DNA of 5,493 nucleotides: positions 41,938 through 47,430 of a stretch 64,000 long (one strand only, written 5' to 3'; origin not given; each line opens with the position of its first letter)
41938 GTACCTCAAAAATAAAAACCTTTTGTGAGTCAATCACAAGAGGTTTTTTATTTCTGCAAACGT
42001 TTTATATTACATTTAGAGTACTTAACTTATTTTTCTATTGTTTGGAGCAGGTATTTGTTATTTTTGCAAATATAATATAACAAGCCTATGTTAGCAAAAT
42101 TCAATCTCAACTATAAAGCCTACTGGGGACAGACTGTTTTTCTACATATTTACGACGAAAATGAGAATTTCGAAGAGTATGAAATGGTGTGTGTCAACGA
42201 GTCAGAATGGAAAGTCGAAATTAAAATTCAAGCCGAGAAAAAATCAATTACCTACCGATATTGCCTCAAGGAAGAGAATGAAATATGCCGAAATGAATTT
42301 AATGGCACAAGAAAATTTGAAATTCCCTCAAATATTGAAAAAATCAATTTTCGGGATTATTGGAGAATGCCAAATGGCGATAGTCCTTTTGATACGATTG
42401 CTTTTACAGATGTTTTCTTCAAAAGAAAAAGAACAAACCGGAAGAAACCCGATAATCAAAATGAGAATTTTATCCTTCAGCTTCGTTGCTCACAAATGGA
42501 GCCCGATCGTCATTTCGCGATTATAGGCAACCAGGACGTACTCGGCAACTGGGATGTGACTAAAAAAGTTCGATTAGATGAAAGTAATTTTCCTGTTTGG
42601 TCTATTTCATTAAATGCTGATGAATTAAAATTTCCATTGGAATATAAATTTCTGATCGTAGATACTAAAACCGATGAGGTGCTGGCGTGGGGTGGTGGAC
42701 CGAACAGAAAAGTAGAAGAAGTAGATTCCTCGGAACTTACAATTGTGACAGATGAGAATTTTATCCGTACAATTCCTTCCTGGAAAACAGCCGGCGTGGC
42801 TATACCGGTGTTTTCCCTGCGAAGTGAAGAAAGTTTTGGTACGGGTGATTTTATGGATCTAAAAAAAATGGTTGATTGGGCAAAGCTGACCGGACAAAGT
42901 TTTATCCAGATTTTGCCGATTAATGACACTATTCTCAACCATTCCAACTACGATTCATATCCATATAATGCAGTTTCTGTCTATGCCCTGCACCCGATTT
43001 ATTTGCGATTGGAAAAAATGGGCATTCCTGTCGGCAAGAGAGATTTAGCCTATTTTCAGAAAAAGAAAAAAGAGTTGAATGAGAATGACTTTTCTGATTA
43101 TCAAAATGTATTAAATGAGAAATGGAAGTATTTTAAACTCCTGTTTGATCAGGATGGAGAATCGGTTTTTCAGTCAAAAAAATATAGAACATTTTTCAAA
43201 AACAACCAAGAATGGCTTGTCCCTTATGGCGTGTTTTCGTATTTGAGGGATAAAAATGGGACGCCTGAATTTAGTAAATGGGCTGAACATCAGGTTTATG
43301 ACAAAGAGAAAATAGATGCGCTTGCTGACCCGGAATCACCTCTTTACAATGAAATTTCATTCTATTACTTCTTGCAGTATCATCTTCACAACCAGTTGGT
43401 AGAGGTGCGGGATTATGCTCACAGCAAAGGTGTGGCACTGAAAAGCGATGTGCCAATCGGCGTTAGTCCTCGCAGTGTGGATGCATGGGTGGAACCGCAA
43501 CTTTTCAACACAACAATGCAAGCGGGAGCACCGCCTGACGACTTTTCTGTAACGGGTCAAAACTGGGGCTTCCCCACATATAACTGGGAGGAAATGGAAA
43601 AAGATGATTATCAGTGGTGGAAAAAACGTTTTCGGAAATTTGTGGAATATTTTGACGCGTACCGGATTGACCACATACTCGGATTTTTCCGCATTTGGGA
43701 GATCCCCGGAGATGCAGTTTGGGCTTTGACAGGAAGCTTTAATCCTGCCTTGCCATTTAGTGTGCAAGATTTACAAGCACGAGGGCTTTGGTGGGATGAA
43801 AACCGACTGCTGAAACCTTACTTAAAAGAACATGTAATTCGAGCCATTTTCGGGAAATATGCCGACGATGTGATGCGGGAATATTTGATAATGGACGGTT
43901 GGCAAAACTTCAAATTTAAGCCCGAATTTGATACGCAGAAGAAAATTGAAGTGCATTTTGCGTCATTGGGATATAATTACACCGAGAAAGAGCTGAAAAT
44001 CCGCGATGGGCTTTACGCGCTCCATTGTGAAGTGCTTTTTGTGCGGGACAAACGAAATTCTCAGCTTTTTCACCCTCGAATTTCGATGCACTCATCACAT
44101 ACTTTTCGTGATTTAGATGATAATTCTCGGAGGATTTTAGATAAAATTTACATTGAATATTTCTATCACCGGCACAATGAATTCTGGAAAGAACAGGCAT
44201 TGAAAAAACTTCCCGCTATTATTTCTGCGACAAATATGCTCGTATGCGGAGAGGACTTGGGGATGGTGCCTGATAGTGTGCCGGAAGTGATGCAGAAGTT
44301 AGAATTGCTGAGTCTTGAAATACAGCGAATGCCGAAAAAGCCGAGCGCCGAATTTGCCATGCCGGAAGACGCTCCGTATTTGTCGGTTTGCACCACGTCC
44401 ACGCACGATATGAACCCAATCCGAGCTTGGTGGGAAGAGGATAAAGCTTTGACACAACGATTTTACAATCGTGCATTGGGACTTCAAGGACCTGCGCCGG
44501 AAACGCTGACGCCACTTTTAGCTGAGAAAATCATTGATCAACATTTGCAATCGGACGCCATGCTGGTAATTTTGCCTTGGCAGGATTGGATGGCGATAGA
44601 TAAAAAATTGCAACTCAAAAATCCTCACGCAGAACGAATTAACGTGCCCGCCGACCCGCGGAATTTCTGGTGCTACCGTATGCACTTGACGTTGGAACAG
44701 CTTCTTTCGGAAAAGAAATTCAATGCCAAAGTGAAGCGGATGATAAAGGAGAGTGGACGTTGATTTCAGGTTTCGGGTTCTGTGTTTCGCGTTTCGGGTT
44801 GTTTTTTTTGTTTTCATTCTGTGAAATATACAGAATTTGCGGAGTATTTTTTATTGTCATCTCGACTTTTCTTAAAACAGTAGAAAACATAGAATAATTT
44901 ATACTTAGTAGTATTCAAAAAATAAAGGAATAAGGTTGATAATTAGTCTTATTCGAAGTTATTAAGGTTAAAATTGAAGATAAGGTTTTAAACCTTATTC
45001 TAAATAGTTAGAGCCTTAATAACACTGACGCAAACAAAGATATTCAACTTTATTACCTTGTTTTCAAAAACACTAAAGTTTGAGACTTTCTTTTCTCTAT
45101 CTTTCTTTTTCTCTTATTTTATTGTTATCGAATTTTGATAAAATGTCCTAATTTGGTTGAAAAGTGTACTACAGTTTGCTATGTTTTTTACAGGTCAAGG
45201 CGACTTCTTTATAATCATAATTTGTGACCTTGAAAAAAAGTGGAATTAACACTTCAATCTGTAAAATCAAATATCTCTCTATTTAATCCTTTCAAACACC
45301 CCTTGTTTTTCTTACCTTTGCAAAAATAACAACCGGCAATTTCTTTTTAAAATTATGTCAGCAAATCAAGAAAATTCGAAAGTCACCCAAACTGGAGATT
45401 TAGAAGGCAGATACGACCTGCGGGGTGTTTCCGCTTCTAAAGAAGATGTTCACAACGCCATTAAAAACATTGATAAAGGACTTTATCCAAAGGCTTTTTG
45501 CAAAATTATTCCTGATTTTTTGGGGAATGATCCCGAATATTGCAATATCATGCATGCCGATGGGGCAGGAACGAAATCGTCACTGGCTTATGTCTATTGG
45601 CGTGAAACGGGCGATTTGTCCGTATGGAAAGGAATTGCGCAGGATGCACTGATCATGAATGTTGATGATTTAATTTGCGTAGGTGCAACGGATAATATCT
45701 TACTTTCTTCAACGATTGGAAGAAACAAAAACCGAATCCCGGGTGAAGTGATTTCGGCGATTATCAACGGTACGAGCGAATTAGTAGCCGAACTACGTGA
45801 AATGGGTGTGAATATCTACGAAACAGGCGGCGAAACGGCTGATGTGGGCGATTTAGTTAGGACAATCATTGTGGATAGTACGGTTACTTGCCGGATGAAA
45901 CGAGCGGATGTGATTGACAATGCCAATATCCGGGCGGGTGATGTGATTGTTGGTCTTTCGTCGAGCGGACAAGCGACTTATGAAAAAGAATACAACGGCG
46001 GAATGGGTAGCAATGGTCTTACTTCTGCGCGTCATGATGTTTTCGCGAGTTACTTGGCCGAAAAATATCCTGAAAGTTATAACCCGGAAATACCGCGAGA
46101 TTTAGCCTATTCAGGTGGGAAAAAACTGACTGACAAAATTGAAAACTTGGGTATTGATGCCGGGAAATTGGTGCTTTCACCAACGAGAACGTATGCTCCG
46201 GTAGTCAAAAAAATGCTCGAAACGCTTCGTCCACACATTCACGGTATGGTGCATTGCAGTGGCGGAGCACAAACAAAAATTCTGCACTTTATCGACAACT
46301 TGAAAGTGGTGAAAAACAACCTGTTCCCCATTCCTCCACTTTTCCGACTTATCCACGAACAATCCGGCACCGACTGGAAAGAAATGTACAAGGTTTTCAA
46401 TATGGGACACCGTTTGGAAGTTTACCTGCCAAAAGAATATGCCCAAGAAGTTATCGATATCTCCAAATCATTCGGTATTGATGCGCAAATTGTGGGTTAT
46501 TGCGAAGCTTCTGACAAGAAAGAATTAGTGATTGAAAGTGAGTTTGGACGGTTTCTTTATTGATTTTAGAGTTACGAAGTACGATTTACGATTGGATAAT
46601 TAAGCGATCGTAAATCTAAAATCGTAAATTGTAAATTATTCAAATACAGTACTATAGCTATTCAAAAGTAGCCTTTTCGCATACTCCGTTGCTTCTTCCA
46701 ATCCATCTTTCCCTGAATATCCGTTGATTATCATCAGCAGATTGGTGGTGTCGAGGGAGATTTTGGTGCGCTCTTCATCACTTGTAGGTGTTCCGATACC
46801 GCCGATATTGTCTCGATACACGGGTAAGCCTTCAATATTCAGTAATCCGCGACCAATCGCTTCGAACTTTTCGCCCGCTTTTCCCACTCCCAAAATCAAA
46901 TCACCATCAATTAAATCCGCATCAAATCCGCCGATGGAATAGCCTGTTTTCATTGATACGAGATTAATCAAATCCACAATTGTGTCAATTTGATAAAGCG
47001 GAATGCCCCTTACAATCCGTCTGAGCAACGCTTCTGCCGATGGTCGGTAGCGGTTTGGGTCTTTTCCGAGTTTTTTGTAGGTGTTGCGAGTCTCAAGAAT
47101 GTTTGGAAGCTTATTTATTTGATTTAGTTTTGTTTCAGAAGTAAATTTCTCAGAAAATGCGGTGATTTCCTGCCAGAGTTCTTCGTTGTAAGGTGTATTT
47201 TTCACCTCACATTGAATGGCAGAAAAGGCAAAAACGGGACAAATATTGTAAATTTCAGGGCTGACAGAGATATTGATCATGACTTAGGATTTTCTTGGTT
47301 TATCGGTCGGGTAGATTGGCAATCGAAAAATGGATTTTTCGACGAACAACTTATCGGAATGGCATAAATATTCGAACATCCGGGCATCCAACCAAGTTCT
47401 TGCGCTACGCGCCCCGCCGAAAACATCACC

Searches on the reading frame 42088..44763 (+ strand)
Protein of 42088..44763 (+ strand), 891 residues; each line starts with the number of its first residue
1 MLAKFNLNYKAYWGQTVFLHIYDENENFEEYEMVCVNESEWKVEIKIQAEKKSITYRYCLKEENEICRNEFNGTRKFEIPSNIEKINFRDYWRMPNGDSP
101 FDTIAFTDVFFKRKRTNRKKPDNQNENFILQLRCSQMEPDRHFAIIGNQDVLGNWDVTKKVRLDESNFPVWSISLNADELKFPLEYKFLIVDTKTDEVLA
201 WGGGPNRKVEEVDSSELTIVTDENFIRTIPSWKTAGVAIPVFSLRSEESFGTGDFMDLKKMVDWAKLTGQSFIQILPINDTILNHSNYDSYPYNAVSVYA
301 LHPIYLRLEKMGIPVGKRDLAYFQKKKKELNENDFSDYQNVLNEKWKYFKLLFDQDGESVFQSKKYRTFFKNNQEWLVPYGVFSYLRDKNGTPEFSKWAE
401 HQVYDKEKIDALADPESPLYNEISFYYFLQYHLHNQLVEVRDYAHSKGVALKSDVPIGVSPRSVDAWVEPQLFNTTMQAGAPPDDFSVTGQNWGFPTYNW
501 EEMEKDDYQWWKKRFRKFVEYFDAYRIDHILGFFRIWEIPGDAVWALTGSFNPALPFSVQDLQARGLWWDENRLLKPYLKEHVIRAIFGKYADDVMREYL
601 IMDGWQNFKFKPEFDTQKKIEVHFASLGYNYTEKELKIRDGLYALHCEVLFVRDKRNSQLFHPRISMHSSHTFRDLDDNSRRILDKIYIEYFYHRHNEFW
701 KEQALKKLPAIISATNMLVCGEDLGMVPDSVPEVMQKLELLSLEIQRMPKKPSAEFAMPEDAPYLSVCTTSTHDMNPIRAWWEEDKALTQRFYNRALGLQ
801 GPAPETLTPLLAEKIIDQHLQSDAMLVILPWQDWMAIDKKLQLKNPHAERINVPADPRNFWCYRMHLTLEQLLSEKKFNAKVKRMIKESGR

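Call 30: search_protein_families(library=pfam, proteins=[window:42088-44763:+], max_evalue=0.001)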
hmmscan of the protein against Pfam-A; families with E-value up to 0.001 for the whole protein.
window:42088-44763:+ (891 aa): 2 families
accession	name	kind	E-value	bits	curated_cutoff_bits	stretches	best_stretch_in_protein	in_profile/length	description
PF02446.23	Glyco_hydro_77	-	8.3e-146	487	25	1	239-866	1-460/465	4-alpha-glucanotransferase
PF00686.25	CBM_20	-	3.5e-14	52.8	23.3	1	135-210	10-86/97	Starch binding domain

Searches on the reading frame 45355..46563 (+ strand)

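Call 30: search_protein_families(library=pfam, proteins=[window:45355-46563:+], max_evalue=0.001)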
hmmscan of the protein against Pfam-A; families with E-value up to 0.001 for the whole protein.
window:45355-46563:+ (402 aa): 2 families
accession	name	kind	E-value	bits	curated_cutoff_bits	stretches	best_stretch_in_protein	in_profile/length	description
PF00586.29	AIRS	-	9.1e-12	45.8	24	1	61-180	12-111/112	AIR synthase related protein, N-terminal domain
PF02769.27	AIRS_C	-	1.2e-08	35.7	23.1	1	193-393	1-155/156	AIR synthase related protein, C-terminal domain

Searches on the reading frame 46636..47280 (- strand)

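Call 30: search_protein_families(library=pfam, proteins=[window:46636-47280:-], max_evalue=0.001)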
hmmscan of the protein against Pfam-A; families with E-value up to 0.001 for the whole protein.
window:46636-47280:- (214 aa): 1 family
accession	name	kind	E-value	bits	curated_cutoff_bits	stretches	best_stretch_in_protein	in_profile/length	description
PF03483.22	B3_4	-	2e-20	73.5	29.3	1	65-190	3-129/174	B3/4 domain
